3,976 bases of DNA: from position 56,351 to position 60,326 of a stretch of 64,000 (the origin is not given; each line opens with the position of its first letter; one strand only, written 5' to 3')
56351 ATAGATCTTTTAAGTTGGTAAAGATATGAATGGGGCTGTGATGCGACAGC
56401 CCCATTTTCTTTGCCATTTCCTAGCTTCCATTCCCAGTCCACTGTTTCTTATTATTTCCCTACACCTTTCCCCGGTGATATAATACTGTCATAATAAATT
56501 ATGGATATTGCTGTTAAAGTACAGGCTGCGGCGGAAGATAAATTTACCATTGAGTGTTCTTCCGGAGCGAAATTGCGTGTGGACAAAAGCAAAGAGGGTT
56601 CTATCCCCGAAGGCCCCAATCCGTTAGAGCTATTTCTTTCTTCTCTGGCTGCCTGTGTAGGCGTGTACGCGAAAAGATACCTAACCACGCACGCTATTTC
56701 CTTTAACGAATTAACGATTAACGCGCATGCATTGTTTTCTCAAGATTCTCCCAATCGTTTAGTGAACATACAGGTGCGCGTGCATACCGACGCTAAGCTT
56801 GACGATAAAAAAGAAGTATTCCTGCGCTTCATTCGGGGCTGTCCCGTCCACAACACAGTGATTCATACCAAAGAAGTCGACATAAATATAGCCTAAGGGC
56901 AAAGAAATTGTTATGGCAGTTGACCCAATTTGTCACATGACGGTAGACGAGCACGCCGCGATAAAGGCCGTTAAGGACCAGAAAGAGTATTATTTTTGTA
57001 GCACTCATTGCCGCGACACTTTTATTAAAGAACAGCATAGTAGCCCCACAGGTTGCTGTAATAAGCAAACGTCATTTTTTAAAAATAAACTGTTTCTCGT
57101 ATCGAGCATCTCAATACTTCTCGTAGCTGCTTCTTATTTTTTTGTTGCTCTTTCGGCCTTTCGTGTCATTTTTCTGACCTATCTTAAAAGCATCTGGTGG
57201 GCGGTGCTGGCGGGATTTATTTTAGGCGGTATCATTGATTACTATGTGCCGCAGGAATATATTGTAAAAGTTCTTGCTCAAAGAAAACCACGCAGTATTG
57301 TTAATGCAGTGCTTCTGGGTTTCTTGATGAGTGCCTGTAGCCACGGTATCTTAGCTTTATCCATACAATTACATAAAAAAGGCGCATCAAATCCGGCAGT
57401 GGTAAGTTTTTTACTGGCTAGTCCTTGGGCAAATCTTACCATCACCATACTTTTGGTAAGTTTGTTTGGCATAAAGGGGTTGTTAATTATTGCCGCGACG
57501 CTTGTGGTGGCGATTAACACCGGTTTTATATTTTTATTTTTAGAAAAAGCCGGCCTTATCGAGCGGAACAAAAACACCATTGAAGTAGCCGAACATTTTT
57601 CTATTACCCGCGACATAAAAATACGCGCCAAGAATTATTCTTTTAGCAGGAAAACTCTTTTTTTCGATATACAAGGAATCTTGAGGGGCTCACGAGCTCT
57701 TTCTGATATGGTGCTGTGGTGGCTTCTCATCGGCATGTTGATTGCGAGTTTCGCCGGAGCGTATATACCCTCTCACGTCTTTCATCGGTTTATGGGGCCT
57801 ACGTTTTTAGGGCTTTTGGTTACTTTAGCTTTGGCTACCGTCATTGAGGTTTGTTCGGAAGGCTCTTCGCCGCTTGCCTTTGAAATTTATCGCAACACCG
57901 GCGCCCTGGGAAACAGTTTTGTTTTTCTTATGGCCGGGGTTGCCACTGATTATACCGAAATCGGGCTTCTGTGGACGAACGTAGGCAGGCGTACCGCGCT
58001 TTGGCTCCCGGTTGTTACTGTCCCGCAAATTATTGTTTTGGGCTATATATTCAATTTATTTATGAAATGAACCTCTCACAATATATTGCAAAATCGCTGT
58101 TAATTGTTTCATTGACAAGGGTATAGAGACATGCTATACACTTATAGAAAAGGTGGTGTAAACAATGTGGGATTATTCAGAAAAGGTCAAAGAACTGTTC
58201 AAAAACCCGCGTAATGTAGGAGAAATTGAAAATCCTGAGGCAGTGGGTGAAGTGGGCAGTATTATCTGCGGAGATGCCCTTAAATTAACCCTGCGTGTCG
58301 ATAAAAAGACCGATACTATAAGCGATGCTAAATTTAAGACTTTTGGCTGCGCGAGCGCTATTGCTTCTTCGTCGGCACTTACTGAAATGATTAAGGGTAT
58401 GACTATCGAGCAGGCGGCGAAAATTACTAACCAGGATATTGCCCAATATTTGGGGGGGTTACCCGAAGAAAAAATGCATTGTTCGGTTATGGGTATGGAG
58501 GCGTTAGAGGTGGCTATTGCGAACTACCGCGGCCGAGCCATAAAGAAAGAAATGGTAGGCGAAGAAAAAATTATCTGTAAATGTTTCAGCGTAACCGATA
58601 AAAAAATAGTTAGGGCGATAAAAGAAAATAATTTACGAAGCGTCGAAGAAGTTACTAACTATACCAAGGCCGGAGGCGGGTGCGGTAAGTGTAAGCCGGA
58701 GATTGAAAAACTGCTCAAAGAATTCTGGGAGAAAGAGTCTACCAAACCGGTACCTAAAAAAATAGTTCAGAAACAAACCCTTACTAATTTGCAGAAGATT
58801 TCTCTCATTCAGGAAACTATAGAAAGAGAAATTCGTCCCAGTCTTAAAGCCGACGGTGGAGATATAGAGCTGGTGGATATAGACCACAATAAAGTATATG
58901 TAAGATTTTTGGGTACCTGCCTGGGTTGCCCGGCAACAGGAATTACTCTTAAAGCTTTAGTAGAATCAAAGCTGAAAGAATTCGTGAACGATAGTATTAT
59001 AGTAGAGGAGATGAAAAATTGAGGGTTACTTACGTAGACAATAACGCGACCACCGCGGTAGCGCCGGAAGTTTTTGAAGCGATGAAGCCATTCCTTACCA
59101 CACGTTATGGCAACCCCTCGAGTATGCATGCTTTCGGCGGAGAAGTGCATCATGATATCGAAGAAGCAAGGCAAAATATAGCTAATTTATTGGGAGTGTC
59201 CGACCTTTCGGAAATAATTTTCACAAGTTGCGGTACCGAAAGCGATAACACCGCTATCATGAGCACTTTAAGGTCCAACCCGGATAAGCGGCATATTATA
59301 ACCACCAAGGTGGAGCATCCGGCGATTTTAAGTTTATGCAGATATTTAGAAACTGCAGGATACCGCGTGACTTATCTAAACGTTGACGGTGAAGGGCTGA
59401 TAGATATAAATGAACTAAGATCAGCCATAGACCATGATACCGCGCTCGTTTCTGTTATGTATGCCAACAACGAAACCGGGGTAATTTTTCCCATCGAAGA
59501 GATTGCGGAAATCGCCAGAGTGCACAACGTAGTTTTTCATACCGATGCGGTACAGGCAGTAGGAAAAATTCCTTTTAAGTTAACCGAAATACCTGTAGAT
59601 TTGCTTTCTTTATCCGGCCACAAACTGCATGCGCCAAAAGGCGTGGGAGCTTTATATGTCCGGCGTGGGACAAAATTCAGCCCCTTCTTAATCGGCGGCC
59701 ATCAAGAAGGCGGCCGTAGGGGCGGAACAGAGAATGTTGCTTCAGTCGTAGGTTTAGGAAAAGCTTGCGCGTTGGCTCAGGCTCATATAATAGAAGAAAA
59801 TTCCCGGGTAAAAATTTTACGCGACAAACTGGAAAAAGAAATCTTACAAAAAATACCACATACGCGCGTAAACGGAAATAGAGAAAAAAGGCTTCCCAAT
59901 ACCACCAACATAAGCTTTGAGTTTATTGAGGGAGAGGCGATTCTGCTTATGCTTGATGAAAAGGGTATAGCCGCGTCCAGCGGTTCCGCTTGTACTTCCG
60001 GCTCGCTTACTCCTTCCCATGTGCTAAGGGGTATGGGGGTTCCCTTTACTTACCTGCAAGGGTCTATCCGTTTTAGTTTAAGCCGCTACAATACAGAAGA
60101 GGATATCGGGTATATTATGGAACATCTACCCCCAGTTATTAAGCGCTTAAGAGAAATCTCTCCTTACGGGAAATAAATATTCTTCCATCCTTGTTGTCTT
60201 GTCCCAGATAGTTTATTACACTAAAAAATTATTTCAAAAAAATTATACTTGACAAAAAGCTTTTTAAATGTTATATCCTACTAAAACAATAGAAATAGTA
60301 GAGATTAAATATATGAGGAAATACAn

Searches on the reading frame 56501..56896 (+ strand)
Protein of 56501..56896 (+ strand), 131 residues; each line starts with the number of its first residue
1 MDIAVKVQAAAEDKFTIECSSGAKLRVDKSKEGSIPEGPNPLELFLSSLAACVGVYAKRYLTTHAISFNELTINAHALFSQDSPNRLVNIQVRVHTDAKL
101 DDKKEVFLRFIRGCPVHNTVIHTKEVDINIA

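Call 47: search_protein_families(library=pfam, proteins=[window:56501-56896:+])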
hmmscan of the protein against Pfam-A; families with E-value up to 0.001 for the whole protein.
window:56501-56896:+ (131 aa): 1 family
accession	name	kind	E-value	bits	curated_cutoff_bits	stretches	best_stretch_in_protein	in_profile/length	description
PF02566.24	OsmC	-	9.3e-15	55.3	27.5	1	37-128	4-99/100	OsmC-like protein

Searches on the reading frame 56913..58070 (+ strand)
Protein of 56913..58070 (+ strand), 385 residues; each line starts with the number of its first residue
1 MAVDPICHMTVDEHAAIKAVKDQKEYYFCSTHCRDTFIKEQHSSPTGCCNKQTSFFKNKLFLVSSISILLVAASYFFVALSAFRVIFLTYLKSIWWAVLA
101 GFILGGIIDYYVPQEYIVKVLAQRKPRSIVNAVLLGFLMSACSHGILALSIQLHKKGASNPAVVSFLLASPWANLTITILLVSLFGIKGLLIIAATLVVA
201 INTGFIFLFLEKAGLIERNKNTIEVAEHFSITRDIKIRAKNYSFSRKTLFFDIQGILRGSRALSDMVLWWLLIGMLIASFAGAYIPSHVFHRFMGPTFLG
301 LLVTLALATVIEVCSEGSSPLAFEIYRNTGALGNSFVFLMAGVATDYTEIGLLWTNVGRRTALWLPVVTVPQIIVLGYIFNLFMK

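Call 47: search_protein_families(library=pfam, proteins=[window:56913-58070:+])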
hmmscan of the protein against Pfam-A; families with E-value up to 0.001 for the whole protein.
window:56913-58070:+ (385 aa): 2 families
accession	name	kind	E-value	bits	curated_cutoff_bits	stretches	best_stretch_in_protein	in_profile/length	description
PF03773.19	ArsP_1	-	1.8e-33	116.4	32.3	1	83-381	5-293/294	Predicted permease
PF04945.19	YHS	-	6e-07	29.8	30.3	1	3-41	2-40/47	YHS domain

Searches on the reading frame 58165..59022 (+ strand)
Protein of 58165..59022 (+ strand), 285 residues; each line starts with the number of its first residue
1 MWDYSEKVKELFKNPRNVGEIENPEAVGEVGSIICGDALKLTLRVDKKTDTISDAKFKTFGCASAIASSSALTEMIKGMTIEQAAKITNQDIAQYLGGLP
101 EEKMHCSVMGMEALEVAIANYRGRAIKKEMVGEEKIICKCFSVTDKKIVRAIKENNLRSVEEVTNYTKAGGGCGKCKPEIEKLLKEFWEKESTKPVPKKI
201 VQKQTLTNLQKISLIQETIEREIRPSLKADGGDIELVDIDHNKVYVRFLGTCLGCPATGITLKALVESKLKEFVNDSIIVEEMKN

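Call 47: search_protein_families(library=pfam, proteins=[window:58165-59022:+])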
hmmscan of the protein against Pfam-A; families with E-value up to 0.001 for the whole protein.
window:58165-59022:+ (285 aa): 3 families
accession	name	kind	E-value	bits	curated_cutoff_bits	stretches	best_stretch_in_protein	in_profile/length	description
PF01592.21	NifU_N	-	2.5e-52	176.8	22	1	4-126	2-125/127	NifU-like N terminal domain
PF01106.22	NifU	-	1.1e-24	86.7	27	1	215-281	1-67/67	NifU-like domain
PF04324.20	Fer2_BFD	-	4.5e-23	81.8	26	1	136-186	1-50/50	BFD-like [2Fe-2S] binding domain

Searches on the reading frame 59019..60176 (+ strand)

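Call 47: search_protein_families(library=pfam, proteins=[window:59019-60176:+])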
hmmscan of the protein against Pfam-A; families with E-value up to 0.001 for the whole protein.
window:59019-60176:+ (385 aa): 4 families
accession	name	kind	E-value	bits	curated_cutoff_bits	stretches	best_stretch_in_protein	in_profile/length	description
PF00266.25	Aminotran_5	-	3.6e-92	309.7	21.5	1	5-364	2-369/371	Aminotransferase class-V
PF00155.27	Aminotran_1_2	-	3.2e-08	33.6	19.7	1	47-172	44-181/361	Aminotransferase class I and II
PF01212.27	Beta_elim_lyase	-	1.1e-07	31.9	27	1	49-202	36-199/288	Beta-eliminating lyase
PF01041.23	DegT_DnrJ_EryC1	-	8.3e-06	25.7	19.8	1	66-182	42-151/360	DegT/DnrJ/EryC1/StrS aminotransferase family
